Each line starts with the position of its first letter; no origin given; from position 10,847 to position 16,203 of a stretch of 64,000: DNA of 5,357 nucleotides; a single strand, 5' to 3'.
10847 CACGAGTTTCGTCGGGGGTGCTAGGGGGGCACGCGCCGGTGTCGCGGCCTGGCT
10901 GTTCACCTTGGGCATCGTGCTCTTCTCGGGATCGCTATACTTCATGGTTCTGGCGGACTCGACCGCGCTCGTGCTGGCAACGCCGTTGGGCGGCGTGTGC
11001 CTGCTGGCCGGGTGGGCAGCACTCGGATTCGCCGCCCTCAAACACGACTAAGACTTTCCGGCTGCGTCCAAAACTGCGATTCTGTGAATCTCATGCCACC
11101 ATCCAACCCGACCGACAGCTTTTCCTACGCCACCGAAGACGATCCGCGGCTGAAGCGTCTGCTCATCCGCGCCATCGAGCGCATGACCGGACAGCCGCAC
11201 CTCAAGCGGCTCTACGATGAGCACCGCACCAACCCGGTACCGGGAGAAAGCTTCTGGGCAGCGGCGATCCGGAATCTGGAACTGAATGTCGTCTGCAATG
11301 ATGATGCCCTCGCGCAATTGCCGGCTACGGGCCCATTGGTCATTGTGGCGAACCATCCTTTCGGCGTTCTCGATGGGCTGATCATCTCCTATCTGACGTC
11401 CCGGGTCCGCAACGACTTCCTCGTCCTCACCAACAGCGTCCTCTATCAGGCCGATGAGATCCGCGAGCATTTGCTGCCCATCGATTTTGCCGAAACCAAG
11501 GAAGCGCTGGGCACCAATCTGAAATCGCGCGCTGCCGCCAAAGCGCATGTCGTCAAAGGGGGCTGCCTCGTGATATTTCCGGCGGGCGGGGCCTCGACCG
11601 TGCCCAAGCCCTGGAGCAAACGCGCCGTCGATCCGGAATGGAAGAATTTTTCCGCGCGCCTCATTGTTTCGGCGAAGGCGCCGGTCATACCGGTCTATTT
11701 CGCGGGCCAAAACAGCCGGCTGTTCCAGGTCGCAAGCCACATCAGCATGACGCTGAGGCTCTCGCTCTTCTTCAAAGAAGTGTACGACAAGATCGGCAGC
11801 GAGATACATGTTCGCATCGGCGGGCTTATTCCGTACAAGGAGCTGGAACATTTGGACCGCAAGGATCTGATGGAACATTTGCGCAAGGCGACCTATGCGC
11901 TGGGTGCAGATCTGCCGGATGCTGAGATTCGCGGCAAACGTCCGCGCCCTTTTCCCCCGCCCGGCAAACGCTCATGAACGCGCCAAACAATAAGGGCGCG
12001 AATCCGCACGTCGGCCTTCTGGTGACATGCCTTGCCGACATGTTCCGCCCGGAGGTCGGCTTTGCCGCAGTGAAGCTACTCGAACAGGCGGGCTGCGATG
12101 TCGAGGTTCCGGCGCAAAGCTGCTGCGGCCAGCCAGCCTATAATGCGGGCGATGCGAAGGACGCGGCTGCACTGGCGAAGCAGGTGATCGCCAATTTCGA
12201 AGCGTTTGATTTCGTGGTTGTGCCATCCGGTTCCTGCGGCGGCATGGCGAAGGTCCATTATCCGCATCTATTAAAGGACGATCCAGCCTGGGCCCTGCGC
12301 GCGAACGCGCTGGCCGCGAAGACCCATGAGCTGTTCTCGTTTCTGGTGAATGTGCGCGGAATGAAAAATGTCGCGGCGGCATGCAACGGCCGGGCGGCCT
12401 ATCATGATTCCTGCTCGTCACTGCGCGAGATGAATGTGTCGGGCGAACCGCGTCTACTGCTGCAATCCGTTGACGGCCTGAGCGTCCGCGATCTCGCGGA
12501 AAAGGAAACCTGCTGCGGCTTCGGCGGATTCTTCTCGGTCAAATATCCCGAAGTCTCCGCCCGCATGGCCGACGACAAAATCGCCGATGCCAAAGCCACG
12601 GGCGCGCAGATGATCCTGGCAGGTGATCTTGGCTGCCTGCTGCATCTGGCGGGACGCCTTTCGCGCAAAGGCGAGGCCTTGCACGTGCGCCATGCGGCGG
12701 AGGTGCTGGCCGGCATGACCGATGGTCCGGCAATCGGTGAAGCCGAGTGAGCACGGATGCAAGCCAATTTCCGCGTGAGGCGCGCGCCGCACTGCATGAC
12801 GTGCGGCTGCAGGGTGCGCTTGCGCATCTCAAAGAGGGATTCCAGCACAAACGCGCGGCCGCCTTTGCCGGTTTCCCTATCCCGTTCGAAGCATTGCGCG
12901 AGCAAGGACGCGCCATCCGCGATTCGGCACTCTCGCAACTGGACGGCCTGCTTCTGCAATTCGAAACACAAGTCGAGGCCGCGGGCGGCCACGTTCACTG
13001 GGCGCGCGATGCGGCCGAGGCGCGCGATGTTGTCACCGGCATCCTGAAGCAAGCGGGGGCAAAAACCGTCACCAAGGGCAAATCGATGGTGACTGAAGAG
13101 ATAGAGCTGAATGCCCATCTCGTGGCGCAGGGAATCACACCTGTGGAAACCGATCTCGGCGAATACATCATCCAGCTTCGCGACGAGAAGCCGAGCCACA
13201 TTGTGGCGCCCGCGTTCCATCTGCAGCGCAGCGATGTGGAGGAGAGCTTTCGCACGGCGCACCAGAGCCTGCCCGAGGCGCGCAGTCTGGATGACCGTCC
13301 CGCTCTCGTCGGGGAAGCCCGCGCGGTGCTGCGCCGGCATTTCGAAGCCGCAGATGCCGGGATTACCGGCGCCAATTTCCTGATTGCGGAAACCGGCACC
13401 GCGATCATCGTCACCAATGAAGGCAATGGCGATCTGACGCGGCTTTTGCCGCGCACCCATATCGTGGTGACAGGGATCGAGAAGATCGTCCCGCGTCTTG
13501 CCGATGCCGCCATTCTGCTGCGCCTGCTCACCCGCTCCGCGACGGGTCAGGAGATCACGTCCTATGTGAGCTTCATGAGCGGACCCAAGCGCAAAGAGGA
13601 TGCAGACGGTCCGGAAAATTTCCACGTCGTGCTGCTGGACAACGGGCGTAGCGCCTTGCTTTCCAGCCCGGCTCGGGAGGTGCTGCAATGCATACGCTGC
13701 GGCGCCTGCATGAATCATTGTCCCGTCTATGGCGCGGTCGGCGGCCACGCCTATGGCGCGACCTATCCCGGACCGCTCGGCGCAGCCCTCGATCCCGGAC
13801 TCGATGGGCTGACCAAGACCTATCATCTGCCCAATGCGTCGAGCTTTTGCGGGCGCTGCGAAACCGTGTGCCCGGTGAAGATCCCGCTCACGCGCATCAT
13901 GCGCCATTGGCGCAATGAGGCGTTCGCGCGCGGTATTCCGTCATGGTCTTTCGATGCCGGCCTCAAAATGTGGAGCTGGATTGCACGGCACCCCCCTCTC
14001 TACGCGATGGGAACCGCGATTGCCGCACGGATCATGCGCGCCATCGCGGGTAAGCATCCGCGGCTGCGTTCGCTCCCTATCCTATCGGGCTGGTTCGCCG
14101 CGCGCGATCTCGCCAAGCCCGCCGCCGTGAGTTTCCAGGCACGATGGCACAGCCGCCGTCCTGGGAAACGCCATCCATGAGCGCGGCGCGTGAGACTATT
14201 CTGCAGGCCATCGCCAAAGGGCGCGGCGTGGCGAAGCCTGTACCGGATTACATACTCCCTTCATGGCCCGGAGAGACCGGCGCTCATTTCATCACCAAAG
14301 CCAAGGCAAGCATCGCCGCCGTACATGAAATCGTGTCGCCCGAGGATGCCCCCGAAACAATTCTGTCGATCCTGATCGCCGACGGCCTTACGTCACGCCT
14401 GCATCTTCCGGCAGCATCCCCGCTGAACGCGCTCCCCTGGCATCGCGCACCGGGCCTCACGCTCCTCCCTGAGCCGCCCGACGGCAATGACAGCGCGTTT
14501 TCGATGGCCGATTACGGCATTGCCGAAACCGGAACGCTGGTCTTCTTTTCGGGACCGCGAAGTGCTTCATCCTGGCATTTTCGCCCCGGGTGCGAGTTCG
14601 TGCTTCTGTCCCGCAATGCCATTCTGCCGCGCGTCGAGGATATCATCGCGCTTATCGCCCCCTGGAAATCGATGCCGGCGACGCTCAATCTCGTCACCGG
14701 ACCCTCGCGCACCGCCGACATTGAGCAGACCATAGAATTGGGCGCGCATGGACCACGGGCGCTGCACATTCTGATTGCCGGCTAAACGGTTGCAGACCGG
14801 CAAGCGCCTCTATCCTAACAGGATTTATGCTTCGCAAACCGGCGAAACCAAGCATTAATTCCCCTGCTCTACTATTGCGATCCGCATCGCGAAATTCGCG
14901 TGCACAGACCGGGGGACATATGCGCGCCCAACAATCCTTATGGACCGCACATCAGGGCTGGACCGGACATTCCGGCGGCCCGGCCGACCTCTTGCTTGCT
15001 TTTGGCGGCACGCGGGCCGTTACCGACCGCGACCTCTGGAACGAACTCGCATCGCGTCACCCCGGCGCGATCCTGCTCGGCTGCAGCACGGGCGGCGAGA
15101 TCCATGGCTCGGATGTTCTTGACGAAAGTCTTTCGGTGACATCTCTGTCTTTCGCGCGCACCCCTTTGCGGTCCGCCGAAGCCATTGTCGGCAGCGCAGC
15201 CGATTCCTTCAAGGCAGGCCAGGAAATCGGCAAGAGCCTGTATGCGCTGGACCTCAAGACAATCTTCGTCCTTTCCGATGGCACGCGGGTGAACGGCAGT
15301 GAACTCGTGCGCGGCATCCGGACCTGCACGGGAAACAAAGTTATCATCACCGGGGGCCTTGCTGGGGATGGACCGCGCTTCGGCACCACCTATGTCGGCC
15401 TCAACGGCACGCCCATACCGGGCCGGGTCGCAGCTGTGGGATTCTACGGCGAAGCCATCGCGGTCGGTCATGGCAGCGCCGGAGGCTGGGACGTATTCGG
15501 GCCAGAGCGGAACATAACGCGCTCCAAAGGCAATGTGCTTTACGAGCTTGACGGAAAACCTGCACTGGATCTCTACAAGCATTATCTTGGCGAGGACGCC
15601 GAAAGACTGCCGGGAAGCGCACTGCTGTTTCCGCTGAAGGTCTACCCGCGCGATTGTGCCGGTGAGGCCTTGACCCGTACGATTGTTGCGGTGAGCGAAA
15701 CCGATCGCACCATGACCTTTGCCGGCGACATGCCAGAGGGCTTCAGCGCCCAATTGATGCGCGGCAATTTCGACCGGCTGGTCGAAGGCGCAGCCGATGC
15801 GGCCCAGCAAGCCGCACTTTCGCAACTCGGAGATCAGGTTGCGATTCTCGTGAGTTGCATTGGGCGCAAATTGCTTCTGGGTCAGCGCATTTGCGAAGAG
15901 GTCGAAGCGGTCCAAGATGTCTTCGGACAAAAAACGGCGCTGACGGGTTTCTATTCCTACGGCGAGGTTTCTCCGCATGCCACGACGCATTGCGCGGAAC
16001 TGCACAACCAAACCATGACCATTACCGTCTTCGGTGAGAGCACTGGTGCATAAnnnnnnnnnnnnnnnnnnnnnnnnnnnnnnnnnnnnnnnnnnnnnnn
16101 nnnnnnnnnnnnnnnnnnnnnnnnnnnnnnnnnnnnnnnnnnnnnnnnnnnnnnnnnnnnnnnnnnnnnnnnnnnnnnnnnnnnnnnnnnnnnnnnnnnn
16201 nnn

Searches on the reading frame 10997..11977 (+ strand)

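Call 29: search_protein_families(library=pfam, proteins=[window:10997-11977:+], max_evalue=0.00001)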
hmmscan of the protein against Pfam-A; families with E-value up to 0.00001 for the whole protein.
window:10997-11977:+ (326 aa): 2 families
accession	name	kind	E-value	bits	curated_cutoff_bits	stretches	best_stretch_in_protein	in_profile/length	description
PF19576.4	Acyltransf_2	-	1.4e-12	47.6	27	1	80-304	40-261/266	Acyltransferase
PF01553.26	Acyltransferase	-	2e-06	28.1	23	1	107-235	9-131/132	Acyltransferase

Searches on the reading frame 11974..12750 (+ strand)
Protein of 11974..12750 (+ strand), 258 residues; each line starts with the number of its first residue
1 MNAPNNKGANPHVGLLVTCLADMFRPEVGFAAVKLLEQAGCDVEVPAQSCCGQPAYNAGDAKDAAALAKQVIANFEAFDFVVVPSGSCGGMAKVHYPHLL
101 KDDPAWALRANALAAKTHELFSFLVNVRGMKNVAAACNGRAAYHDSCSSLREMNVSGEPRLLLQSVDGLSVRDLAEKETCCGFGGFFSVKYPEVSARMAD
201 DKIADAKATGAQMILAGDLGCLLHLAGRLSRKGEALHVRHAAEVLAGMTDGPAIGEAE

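Call 29: search_protein_families(library=pfam, proteins=[window:11974-12750:+], max_evalue=0.00001)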
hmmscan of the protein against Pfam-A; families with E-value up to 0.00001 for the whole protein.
window:11974-12750:+ (258 aa): 1 family
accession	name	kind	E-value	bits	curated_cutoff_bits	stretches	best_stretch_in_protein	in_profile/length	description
PF02754.22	CCG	-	1.9e-31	108.5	20.6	2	142-225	2-84/85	Cysteine-rich domain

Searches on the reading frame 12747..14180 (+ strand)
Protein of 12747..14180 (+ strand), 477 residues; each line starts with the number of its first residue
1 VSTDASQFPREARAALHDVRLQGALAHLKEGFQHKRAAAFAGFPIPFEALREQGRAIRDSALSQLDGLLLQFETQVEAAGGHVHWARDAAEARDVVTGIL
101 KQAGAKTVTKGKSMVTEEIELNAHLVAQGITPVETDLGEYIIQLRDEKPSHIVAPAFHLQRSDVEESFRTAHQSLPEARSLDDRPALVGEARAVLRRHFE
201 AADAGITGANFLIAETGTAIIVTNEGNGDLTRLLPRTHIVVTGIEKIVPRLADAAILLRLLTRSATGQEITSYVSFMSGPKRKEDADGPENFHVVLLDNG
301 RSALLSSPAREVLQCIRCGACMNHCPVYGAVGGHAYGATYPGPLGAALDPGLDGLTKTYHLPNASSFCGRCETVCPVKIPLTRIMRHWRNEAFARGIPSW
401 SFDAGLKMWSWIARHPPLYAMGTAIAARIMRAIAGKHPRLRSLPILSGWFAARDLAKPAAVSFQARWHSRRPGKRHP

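Call 4: search_protein_families(library=pfam, proteins=[window:12747-14180:+], max_evalue=0.01)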
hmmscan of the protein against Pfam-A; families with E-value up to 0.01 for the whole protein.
window:12747-14180:+ (477 aa): 12 families
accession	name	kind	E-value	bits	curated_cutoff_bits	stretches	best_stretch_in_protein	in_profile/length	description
PF02589.21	LUD_dom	-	8.8e-51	172.8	22.6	1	71-297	3-189/189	LUD domain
PF13183.11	Fer4_8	-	2.7e-13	50.7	27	1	311-379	1-68/68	4Fe-4S dicluster domain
PF12838.12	Fer4_7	-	3e-07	31.3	27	1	314-379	1-52/52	4Fe-4S dicluster domain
PF13237.11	Fer4_10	-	3e-07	30.7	25.5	1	314-331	8-26/53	4Fe-4S dicluster domain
PF11870.13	LutB_C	-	5e-07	30.4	26.8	1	405-470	30-86/88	Lactate utilisation protein B, C-terminal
PF13187.11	Fer4_9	-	1e-06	29.1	27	1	299-327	21-49/52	4Fe-4S dicluster domain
PF00037.32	Fer4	-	5.7e-06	26.4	21.1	1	315-327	8-20/24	4Fe-4S binding domain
PF13534.11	Fer4_17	-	2.2e-05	25.4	22.2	1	314-379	1-60/61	4Fe-4S dicluster domain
PF12798.12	Fer4_3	-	7.7e-05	23.7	27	0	367-379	3-15/15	4Fe-4S binding domain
PF12837.12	Fer4_6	-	0.00032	20.9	25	0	315-330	9-23/24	4Fe-4S binding domain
PF12797.12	Fer4_2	-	0.0013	19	24.5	1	313-327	8-22/22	4Fe-4S binding domain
PF13484.11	Fer4_16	-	0.0034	18.6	30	0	314-377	1-65/66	4Fe-4S double cluster binding domain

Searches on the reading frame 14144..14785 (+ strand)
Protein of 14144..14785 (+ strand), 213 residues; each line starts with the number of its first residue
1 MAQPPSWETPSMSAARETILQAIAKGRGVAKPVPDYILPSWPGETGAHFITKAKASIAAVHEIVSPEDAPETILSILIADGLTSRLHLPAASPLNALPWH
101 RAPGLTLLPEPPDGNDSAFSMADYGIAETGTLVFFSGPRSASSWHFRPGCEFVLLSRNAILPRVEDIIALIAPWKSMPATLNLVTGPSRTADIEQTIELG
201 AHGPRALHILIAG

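Call 4: search_protein_families(library=pfam, proteins=[window:14144-14785:+], max_evalue=0.01)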
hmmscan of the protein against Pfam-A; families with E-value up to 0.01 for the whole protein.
window:14144-14785:+ (213 aa): 1 family
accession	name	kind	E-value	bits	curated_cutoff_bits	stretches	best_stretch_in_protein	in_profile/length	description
PF02589.21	LUD_dom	-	4.5e-23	82.4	22.6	1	116-211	86-188/189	LUD domain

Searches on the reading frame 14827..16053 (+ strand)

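Call 4: search_protein_families(library=pfam, proteins=[window:14827-16053:+], max_evalue=0.01)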
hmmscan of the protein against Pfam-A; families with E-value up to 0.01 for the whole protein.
window:14827-16053:+ (408 aa): 2 families
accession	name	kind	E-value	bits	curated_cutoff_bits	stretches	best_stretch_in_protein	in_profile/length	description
PF08495.15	FIST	-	1.5e-44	152.6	23.2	1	54-244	1-189/189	FIST N domain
PF10442.14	FIST_C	-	4.9e-35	121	28.5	1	246-383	1-131/131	FIST C domain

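Call 40: search_protein_families(library=ncbifam, proteins=[window:14827-16053:+], max_evalue=0.00001)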
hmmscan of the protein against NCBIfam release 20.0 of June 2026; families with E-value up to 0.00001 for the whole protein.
window:14827-16053:+ (408 aa): 1 family
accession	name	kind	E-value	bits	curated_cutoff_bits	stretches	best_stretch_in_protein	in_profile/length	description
NF041558.1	NosP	equivalog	4.1e-10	39.3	450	0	236-399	215-364/368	nitric oxide-sensing protein NosP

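Call 41: search_protein_families(library=padloc, proteins=[window:14827-16053:+], max_evalue=0.00001)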
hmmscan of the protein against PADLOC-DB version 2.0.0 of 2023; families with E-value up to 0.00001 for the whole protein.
window:14827-16053:+ (408 aa): 0 families
